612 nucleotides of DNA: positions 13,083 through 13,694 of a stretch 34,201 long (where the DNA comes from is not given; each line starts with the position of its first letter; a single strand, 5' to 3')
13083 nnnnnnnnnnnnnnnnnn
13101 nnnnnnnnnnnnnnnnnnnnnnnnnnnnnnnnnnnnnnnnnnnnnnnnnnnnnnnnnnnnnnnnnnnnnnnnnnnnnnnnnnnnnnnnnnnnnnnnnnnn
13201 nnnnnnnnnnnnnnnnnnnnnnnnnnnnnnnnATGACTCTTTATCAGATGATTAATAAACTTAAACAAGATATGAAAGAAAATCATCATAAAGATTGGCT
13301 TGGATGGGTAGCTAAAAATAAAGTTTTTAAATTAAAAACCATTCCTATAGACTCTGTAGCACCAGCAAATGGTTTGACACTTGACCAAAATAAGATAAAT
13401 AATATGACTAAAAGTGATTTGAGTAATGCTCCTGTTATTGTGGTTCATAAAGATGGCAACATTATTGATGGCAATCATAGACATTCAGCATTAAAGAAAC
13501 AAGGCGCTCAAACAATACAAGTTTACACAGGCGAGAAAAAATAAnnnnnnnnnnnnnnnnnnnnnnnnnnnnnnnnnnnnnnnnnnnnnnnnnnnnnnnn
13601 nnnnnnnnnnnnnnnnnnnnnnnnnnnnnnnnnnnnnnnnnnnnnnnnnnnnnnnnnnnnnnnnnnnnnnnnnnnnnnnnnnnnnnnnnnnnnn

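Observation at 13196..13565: ParB-like gene bracketed by a perfect 32-bp direct repeat that duplicates a gene junction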

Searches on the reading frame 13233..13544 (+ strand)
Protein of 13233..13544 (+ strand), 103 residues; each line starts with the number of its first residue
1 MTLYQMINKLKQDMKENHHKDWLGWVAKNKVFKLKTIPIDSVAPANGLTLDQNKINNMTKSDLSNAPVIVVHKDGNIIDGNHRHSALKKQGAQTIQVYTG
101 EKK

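Call 7: search_protein_families(library=pfam, proteins=[window:13233-13544:+], max_evalue=0.1)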
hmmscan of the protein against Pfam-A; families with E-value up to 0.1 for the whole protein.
window:13233-13544:+ (103 aa): 2 families
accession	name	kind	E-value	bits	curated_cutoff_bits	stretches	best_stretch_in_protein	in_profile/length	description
PF18763.7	ddrB-ParB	-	0.001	19.7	27.6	1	52-93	49-87/121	ddrB-like ParB superfamily domain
PF24981.1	Beta-prop_ATRN-LZTR1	-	0.075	12.7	50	1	48-101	115-168/289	Attractin/LZTR1 beta-propeller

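Call 8: search_protein_families(library=phrogs, proteins=[window:13233-13544:+], max_evalue=0.01)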
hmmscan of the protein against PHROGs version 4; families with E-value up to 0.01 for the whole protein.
window:13233-13544:+ (103 aa): 8 families
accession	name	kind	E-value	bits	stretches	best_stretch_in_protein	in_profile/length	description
phrog_8071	-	DNA, RNA and nucleotide metabolism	1.7e-06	28.6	1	29-98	2-75/389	ParB-like partition protein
phrog_620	-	DNA, RNA and nucleotide metabolism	0.00017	22.7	1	69-99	48-78/217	ParB-like partition protein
phrog_498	-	other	0.00038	20.1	1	64-98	70-105/633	DNA methyltransferase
phrog_17560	-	unknown function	0.00045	21.6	1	30-97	31-101/119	-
phrog_18056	-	DNA, RNA and nucleotide metabolism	0.0014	18.6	1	65-97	37-69/387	ParB-like partition nuclease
phrog_2859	-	unknown function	0.002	17.1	1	37-99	373-441/740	-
phrog_7405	-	unknown function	0.0029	18.3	1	11-97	11-95/250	-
phrog_5931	-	unknown function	0.0029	18.2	1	66-96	54-83/282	-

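Call 15: find_related_loci(query=window:13233-13544:+, collection=viral_contigs, flank=3000)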
Query window:13233-13544:+ (103 aa) in viral_contigs; peptide patterns used: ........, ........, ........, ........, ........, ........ (x = any residue, [..] = any of these).
25 stretches matched a pattern; 10 encode a relative of the query (tblastn E <= 1e-3); 10 distinct loci.
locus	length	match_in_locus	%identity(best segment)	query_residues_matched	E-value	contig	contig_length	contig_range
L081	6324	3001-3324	76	1-103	3e-52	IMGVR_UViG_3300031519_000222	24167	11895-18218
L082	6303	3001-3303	72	1-101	1e-48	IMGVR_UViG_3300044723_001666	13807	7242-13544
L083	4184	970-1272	68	1-101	2e-47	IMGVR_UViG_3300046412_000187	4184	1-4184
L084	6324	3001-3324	69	1-103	2e-46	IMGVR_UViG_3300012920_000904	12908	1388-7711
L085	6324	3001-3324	69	1-103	2e-46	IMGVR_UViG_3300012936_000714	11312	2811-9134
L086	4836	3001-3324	68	1-103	1e-45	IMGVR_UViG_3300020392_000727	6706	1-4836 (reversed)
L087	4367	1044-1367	68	1-103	1e-45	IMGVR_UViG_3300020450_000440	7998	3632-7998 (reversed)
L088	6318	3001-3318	67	1-101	1e-44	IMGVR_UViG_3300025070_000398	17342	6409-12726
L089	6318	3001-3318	65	1-101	3e-43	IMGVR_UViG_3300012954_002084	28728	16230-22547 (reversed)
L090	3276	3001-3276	73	1-92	8e-43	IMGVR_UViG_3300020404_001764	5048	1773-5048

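Call 19: find_homologous_proteins(query=window:13233-13541:+, max_evalue=0.001)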
Query window:13233-13541:+ (103 aa): 6 proteins with E <= 0.001 among 6 candidates.
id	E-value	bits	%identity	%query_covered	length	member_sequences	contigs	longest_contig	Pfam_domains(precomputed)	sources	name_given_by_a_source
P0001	1.4e-57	210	95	100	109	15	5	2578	-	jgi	-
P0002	8.8e-57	207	95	98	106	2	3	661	-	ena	-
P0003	9.2e-52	191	84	100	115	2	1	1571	-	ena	-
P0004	5.8e-44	166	77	100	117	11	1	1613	-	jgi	jgi:hypothetical protein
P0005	9.2e-38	146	66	100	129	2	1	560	-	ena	-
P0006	8.4e-35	137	68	98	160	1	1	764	-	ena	-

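Call 21: find_encoding_contigs(protein=P0001, flank=3000, max_places=6)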
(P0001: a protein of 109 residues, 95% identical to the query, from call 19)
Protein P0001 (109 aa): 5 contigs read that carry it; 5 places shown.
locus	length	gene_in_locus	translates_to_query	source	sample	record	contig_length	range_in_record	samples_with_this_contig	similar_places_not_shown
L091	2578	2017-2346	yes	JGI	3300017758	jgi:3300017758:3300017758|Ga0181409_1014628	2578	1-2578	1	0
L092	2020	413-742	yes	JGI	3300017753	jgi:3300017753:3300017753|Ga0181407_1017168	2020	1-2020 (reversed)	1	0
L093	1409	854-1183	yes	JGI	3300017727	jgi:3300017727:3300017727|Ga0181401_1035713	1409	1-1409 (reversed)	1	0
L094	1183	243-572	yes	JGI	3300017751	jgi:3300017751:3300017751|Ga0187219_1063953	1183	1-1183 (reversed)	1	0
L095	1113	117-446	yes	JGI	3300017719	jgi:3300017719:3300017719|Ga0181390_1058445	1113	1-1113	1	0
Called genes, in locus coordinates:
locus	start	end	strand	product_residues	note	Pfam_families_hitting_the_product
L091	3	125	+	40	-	?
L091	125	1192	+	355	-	PF18760:ART-PolyVal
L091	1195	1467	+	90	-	-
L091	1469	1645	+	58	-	-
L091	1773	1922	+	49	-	-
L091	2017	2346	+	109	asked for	-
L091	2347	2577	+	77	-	?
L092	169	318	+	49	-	-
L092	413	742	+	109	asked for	-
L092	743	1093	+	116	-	-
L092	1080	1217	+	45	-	-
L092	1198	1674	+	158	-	-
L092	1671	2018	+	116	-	?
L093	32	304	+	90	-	-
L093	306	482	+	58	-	-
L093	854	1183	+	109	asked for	-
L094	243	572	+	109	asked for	-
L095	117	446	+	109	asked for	-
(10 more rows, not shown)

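Call 22: find_encoding_contigs(protein=P0003, flank=3000, max_places=4)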
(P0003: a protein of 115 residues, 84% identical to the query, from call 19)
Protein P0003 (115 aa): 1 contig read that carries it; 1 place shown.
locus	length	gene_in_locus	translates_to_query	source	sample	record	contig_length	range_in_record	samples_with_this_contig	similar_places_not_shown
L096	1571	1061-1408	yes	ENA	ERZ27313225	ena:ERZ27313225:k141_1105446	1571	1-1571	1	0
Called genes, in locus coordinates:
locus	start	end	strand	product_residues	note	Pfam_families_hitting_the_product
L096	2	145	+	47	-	?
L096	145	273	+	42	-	-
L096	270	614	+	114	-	-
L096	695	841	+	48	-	-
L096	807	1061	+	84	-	-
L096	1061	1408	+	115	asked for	-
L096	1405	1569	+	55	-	?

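Call 23: find_encoding_contigs(protein=P0004, flank=3000, max_places=4)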
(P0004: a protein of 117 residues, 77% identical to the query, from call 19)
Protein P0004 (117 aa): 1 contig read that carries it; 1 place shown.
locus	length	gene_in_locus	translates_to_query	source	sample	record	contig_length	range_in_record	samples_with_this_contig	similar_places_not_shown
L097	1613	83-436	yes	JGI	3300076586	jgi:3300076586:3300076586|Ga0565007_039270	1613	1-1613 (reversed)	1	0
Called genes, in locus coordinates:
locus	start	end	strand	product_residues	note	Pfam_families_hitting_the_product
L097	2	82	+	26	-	?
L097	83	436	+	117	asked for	-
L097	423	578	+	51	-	-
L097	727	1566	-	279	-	-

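Call 24: find_encoding_contigs(protein=P0002, flank=3000, max_places=4)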
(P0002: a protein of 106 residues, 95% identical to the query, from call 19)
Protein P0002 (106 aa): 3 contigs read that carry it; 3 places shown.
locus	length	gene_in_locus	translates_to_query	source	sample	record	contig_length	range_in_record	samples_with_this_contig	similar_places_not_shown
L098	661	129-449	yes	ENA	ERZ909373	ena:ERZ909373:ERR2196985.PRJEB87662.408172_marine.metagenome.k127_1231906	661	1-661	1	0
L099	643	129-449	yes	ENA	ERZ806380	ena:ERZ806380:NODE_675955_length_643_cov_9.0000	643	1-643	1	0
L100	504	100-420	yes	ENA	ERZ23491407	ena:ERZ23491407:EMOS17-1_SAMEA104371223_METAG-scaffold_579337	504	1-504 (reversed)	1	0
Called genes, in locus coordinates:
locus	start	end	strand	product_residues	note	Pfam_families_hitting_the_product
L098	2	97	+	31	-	?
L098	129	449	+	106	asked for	-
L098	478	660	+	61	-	?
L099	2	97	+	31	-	?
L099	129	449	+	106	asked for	-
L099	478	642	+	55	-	?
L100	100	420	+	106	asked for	-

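Call 27: find_related_loci(query=window:13233-13541:+, collection=metagenome_contigs, flank=2500)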
Query window:13233-13541:+ (103 aa) in metagenome_contigs; peptide patterns used: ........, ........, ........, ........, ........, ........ (x = any residue, [..] = any of these).
174 stretches matched a pattern; 14 encode a relative of the query (tblastn E <= 1e-3); 14 distinct loci.
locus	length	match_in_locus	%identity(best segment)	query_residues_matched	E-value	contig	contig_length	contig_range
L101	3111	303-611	96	1-103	4e-64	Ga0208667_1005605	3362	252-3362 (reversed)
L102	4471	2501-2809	95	1-103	2e-63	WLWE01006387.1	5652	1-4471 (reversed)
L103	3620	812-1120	94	1-103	9e-63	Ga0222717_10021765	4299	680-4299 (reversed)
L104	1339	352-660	83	1-103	2e-58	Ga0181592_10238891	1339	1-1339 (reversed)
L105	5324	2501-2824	76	1-103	3e-52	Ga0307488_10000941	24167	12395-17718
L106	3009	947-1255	76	1-103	5e-49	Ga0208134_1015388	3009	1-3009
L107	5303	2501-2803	73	1-101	1e-48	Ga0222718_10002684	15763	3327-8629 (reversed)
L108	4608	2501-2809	72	1-103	1e-48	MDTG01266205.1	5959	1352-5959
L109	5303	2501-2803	70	1-101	6e-47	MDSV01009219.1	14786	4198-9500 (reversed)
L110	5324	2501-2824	69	1-103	2e-46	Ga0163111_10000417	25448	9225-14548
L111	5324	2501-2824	68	1-103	1e-45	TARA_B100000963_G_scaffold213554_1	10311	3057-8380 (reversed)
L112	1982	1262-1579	70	1-101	7e-46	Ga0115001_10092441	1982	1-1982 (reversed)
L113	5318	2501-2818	67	1-101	1e-44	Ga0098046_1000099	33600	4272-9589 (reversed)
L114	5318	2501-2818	65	1-101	3e-43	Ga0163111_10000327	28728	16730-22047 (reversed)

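Call 31: search_solved_structures(query=window:13233-13541:+, max_evalue=10, show_alignments=2)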
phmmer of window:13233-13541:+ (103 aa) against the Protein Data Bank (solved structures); distinct sequences matched with E-value up to 10: 1.
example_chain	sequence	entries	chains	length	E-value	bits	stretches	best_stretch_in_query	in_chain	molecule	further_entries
5uje_A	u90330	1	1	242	0.88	13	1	34-97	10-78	SbnI protein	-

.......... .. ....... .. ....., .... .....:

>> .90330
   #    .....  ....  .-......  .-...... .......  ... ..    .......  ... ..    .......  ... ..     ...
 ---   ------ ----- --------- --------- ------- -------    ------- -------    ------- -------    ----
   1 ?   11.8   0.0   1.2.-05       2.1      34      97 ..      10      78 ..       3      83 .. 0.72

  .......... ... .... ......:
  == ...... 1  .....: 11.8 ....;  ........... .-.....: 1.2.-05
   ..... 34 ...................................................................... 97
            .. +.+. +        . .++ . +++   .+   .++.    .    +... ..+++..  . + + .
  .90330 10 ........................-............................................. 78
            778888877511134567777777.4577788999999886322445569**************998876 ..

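Call 33: search_protein_families(library=pfam, proteins=[L081:3001-4125:+, L112:227-1915:+, L089:2500-3495:+, L091:125-1192:+], max_evalue=0.01)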
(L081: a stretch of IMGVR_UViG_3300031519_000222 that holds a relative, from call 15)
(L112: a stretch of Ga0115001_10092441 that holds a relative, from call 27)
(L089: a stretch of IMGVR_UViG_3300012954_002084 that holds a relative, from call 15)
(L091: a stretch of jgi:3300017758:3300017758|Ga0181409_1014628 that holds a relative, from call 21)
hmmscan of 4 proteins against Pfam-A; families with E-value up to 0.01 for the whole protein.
L081:3001-4125:+ (375 aa): 1 family
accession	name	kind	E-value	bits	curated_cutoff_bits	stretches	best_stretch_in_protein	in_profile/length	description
PF18763.7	ddrB-ParB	-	0.002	18.7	27.6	1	69-103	60-93/121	ddrB-like ParB superfamily domain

L112:227-1915:+ (563 aa): 2 families
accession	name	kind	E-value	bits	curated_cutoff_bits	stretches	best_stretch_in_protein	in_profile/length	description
PF02195.25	ParB_N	-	0.0032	17.9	26.3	0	512-551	35-78/95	ParB N-terminal domain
PF20596.3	pAdhesive_11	-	0.0033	18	24.3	1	29-85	19-75/112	Putative adhesive domain (group 11)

L089:2500-3495:+ (331 aa): 1 family
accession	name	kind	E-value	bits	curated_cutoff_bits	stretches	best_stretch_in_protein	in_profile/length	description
PF18763.7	ddrB-ParB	-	0.0064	17.1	27.6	0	228-264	50-86/121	ddrB-like ParB superfamily domain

L091:125-1192:+ (355 aa): 1 family
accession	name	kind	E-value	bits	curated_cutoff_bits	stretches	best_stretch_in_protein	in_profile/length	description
PF18760.7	ART-PolyVal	-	1.7e-08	35.8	31.2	1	122-227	9-94/140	ADP-Ribosyltransferase in polyvalent proteins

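Call 34: search_protein_families(library=phrogs, proteins=[L081:3001-4125:+, L112:227-1915:+], max_evalue=0.001)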
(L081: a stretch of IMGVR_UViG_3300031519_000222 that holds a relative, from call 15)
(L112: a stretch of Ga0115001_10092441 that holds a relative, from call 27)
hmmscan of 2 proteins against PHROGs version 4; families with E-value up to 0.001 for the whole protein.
L081:3001-4125:+ (375 aa): 3 families
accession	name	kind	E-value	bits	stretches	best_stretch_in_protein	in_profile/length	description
phrog_8071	-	DNA, RNA and nucleotide metabolism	9.5e-06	26.1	1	34-104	2-76/389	ParB-like partition protein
phrog_18056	-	DNA, RNA and nucleotide metabolism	1.9e-05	24.7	1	56-119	21-86/387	ParB-like partition nuclease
phrog_17560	-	unknown function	0.00024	22.4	1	20-104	16-103/119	-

L112:227-1915:+ (563 aa): 11 families
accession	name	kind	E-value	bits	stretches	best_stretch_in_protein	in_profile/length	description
phrog_620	-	DNA, RNA and nucleotide metabolism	7.2e-14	53.4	1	515-562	43-90/217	ParB-like partition protein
phrog_8071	-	DNA, RNA and nucleotide metabolism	2.3e-13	51.2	2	487-557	9-83/389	ParB-like partition protein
phrog_2859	-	unknown function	9.9e-13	47.9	1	458-560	336-451/740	-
phrog_498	-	other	4.6e-10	39.7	1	510-557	64-113/633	DNA methyltransferase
phrog_18056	-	DNA, RNA and nucleotide metabolism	1.3e-09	38.4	0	504-552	27-73/387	ParB-like partition nuclease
phrog_940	-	DNA, RNA and nucleotide metabolism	6.4e-09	36.5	1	504-562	31-87/388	nuclease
phrog_4715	-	DNA, RNA and nucleotide metabolism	8e-07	28.8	0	512-553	179-224/630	ParB-like partition protein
phrog_1033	-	DNA, RNA and nucleotide metabolism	2.8e-06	28.4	1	494-556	44-119/334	ParB-like partition protein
phrog_930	-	DNA, RNA and nucleotide metabolism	3.1e-06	28.2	1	512-550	38-76/223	ParB-like partition protein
phrog_723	-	DNA, RNA and nucleotide metabolism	1.4e-05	26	0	513-551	42-86/223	ParB-like partition protein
phrog_12047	-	DNA, RNA and nucleotide metabolism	0.00015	22.4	0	518-549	35-66/301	ParB-like partition nuclease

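Call 35: predict_structure(alignment_id=A1)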
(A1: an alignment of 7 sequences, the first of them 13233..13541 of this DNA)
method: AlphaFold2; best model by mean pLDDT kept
length: 103 residues; sequences in the alignment: 7
mean_pLDDT: 77.5   pTM: 0.66
mean pLDDT of the five models: 77.5, 76.1, 74.3, 53.0, 47.2
residues with pLDDT >= 90: 24; 70-90: 46; 50-70: 33; < 50: 0
segments of 3 or more residues with pLDDT < 50: none
pLDDT, mean of each block of 10 residues (from residue 1): 64 60 68 86 79 92 79 71 90 88 71
secondary structure, 60 per line:
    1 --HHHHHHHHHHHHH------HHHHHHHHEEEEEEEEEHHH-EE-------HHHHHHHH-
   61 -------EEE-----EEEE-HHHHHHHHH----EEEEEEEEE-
elements in order: H3-15 H22-29 E30-38 H52-59 E68-70 E76-79 H81-89 E94-102

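Call 38: fold_search(model_id=the predicted structure, library=pdb)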
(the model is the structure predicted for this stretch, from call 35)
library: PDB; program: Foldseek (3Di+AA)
matches with E <= 10: 144; with E <= 0.001: 7
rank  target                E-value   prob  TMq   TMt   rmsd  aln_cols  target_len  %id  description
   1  5k5d_C                2.6e-04  1.00  0.50  0.22   4.0        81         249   17  Structure of the C2221 form of Pnob8-like ParB-N domain (released 2016-06-15)
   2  7nfu_B                3.2e-04  1.00  0.55  0.29   3.3        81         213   22  Crystal structure of C-terminally truncated Geobacillus thermoleovorans nucleoid occlusion protein Noc (released 2021-02-17)
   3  7nfu_A                3.2e-04  1.00  0.55  0.28   7.6       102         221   20  Crystal structure of C-terminally truncated Geobacillus thermoleovorans nucleoid occlusion protein Noc (released 2021-02-17)
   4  5k5d_B                4.7e-04  1.00  0.57  0.26   3.0        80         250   16  Structure of the C2221 form of Pnob8-like ParB-N domain (released 2016-06-15)
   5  5k5d_A                5.7e-04  1.00  0.53  0.24   3.4        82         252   16  Structure of the C2221 form of Pnob8-like ParB-N domain (released 2016-06-15)
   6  6ky4                  8.4e-04  1.00  0.55  0.62   3.1        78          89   24  Crystal structure of Sulfiredoxin from Arabidopsis thaliana (released 2019-10-16)
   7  3cyi                  8.4e-04  1.00  0.49  0.48   5.0        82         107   17  Crystal Structure of Human Sulfiredoxin (Srx) in Complex with ATP:Mg2+ (released 2008-07-01)
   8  6sdk_B                1.0e-03  1.00  0.56  0.31   3.5        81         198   22  Crystal structure of bacterial ParB dimer bound to CDP (released 2019-10-23)
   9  6sdk_A                1.1e-03  1.00  0.56  0.31   3.5        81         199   22  Crystal structure of bacterial ParB dimer bound to CDP (released 2019-10-23)
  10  7bm8_A                1.4e-03  1.00  0.54  0.33   3.3        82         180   18  Crystal structure of the C-terminally truncated chromosome-partitioning protein ParB from Caulobacter crescentus compl (released 2021-04-28)
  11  1xw3                  1.4e-03  1.00  0.53  0.50   4.8        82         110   16  Crystal Structure of Human Sulfiredoxin (Srx) (released 2005-05-24)
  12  7bnr_A                1.5e-03  1.00  0.58  0.32   3.2        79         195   18  Crystal structure of a ParB Q52A mutant from Myxococcus xanthus bound to CTPyS (released 2021-09-08)
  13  7bnk_B                1.7e-03  1.00  0.58  0.32   3.0        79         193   20  Crystal structure of ParB from Myxococcus xanthus bound to CDP and Monothiophosphate (released 2021-09-08)
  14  5uje                  1.7e-03  1.00  0.53  0.24   2.7        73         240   25  SbnI with C-terminal truncation from Staphylococcus aureus (released 2018-01-24)
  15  1xw4                  1.7e-03  1.00  0.53  0.51   4.9        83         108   16  Crystal Structure of Human Sulfiredoxin (Srx) in Complex with ADP (released 2005-05-24)
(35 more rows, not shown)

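Call 48: search_dna_similar(query=window:13233-13541:+, collection=phages, mode=protein, max_rows=25, max_evalue=0.001)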
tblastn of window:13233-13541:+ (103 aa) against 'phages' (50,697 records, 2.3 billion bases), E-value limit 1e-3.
No match.

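Call 51: search_protein_families(library=phrogs, proteins=[L105:496-1239:+, L105:1239-2495:+, L105:3601-4251:+, L105:4355-4597:+, L106:544-882:+, L106:1549-2982:-, L106:1218-1400:+], max_evalue=0.001)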
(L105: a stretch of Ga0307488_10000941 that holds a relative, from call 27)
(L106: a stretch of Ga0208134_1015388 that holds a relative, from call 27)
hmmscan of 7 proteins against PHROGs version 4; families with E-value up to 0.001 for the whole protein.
L105:496-1239:+ (247 aa): 0 families

L105:1239-2495:+ (418 aa): 1 family
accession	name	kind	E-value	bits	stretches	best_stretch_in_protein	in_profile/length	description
phrog_455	-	unknown function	1.2e-91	310.4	1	16-411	19-334/764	-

L105:3601-4251:+ (216 aa): 0 families

L105:4355-4597:+ (80 aa): 0 families

L106:544-882:+ (112 aa): 0 families

L106:1549-2982:- (477 aa): 1 family
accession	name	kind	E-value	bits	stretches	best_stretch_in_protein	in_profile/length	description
phrog_22978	-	unknown function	1.1e-23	83.1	2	208-434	1644-1873/3513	-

L106:1218-1400:+ (60 aa): 0 families
